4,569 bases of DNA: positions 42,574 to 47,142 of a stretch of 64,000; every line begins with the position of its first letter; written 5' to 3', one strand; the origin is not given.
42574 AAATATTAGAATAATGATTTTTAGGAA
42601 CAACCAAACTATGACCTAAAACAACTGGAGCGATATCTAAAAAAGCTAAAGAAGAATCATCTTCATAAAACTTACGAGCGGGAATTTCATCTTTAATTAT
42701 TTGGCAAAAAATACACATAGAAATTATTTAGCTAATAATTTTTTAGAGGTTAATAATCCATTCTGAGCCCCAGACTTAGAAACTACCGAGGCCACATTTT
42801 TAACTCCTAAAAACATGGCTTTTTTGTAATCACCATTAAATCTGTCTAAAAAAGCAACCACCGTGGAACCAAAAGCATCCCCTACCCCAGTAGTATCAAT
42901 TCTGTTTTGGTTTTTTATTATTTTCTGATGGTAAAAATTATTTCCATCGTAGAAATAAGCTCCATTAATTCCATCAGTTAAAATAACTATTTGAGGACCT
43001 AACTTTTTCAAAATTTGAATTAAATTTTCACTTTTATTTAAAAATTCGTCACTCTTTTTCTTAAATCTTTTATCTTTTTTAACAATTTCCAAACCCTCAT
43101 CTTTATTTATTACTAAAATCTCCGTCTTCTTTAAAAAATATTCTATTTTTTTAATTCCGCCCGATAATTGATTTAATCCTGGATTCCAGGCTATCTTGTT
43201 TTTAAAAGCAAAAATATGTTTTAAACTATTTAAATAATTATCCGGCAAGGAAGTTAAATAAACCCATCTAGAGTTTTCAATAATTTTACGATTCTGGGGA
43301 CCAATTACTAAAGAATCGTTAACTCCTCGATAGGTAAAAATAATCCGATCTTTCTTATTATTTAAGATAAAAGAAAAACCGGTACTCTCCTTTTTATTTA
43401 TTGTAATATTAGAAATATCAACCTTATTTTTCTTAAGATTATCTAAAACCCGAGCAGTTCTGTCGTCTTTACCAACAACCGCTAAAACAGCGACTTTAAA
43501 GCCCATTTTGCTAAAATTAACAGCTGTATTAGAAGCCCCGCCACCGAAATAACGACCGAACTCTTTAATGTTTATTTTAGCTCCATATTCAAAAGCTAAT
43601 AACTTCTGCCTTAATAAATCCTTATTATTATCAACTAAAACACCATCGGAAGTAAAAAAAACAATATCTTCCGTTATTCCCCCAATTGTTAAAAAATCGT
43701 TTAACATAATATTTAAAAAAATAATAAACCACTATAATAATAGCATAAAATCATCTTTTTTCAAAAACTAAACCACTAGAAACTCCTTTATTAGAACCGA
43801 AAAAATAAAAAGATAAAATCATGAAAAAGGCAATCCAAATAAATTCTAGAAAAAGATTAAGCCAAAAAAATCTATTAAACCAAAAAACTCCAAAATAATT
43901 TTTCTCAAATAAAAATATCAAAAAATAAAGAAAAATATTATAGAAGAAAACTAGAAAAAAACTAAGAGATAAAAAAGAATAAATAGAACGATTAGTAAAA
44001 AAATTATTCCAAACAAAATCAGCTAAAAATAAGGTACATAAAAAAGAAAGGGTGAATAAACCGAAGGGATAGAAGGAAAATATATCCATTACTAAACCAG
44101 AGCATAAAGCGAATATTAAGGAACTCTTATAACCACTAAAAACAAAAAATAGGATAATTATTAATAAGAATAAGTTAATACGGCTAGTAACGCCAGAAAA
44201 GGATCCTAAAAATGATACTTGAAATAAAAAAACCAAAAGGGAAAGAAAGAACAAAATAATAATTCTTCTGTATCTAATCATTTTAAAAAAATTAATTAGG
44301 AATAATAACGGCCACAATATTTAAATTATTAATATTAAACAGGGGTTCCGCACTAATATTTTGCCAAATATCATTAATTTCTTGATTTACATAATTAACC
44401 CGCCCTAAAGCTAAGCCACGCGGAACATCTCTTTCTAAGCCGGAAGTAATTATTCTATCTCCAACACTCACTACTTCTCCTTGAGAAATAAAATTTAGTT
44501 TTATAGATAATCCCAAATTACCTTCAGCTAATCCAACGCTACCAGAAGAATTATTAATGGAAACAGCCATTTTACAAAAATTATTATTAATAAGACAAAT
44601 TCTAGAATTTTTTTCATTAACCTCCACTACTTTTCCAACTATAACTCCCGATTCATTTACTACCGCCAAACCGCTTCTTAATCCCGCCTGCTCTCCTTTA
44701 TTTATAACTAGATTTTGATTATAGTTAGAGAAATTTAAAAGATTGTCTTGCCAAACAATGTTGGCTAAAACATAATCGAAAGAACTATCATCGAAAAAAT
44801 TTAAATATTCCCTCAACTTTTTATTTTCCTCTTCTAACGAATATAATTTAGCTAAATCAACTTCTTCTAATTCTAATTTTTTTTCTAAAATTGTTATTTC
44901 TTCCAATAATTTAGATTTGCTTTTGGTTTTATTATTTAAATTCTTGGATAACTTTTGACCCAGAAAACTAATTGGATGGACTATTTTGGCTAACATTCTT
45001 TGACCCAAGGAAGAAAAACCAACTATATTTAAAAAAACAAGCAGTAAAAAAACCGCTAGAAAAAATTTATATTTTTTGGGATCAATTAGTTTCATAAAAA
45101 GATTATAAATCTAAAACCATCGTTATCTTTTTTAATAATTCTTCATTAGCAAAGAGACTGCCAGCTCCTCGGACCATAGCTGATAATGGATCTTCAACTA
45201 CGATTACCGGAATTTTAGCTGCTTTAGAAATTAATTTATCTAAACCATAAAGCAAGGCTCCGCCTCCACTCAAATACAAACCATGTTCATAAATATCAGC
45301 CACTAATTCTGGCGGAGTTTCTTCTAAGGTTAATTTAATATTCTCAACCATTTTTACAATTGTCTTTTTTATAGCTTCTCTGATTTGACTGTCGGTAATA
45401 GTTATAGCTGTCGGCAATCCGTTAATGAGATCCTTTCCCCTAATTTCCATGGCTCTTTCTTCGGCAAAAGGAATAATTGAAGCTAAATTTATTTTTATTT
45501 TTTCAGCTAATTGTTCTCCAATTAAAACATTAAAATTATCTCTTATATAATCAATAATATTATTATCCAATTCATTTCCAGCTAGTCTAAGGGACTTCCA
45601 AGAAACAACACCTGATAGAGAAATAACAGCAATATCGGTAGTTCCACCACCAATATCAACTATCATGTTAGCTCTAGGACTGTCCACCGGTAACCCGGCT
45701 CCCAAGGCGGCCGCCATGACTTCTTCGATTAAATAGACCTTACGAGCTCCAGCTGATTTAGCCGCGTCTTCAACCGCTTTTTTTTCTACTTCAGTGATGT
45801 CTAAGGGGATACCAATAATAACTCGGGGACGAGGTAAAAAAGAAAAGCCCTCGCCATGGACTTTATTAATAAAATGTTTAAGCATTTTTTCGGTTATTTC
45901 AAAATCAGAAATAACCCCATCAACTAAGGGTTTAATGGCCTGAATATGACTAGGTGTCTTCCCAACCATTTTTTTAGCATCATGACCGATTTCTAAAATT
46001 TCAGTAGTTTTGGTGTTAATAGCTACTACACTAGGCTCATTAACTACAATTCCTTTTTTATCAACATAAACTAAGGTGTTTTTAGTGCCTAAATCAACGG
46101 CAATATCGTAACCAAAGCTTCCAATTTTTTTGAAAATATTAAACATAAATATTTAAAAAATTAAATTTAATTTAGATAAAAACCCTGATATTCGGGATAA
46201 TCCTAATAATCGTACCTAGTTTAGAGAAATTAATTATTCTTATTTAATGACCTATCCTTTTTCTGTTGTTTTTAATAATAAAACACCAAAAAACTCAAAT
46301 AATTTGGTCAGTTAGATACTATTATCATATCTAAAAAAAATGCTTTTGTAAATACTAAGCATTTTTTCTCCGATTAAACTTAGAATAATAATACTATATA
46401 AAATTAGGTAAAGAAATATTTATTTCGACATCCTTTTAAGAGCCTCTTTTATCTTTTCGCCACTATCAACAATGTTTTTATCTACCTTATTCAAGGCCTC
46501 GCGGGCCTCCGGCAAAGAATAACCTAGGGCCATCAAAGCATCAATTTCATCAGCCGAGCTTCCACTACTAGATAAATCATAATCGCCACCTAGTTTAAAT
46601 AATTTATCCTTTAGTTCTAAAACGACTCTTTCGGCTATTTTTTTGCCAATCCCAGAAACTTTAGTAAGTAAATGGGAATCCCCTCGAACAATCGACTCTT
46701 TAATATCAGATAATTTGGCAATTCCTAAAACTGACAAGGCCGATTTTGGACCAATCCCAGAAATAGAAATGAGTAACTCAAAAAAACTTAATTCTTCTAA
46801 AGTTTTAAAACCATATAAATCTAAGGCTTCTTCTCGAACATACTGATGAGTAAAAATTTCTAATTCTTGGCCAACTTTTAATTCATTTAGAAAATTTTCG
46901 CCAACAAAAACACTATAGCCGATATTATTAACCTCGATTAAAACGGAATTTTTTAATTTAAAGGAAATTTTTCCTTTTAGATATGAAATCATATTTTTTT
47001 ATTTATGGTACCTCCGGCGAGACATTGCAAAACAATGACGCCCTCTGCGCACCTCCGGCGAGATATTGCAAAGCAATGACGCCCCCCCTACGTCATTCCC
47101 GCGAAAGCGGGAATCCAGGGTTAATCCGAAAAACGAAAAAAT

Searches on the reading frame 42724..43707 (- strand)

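Call 51: search_protein_families(library=pfam, proteins=[window:42724-43707:-], max_evalue=0.00001)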
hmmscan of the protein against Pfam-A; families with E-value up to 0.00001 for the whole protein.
window:42724-43707:- (327 aa): 1 family
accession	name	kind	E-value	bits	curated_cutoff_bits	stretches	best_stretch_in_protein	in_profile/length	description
PF00294.29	PfkB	-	3.8e-39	135.3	25.8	1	42-318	23-299/302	pfkB family carbohydrate kinase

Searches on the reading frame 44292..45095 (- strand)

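Call 51: search_protein_families(library=pfam, proteins=[window:44292-45095:-], max_evalue=0.00001)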
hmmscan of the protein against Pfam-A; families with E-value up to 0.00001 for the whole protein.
window:44292-45095:- (267 aa): 1 family
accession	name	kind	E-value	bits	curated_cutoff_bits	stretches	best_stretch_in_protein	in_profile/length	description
PF04085.20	MreC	-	1.3e-29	103.3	28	1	122-264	6-146/147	Rod shape-determining protein MreC, barrel core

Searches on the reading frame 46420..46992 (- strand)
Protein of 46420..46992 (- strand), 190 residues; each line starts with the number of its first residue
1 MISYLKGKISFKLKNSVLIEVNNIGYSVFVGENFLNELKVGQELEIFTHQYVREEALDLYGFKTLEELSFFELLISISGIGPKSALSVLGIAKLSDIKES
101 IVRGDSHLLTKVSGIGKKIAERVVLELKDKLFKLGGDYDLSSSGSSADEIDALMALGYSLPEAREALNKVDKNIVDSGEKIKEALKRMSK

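Call 52: search_protein_families(library=pfam, proteins=[window:46420-46992:-], max_evalue=0.00001)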
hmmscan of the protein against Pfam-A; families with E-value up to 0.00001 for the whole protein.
window:46420-46992:- (190 aa): 4 families
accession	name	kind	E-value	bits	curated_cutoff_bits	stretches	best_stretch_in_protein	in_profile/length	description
PF01330.27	RuvA_N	-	6.3e-21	74.7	23.6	1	1-61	1-61/61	RuvA N terminal domain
PF14520.12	HHH_5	-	1.2e-14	54.9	27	1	71-129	1-57/57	Helix-hairpin-helix domain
PF07499.19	RuvA_C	-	1.1e-09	39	24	1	150-189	7-47/47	RuvA, C-terminal domain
PF00633.29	HHH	-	2.8e-06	27.3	24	0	109-124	13-28/30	Helix-hairpin-helix motif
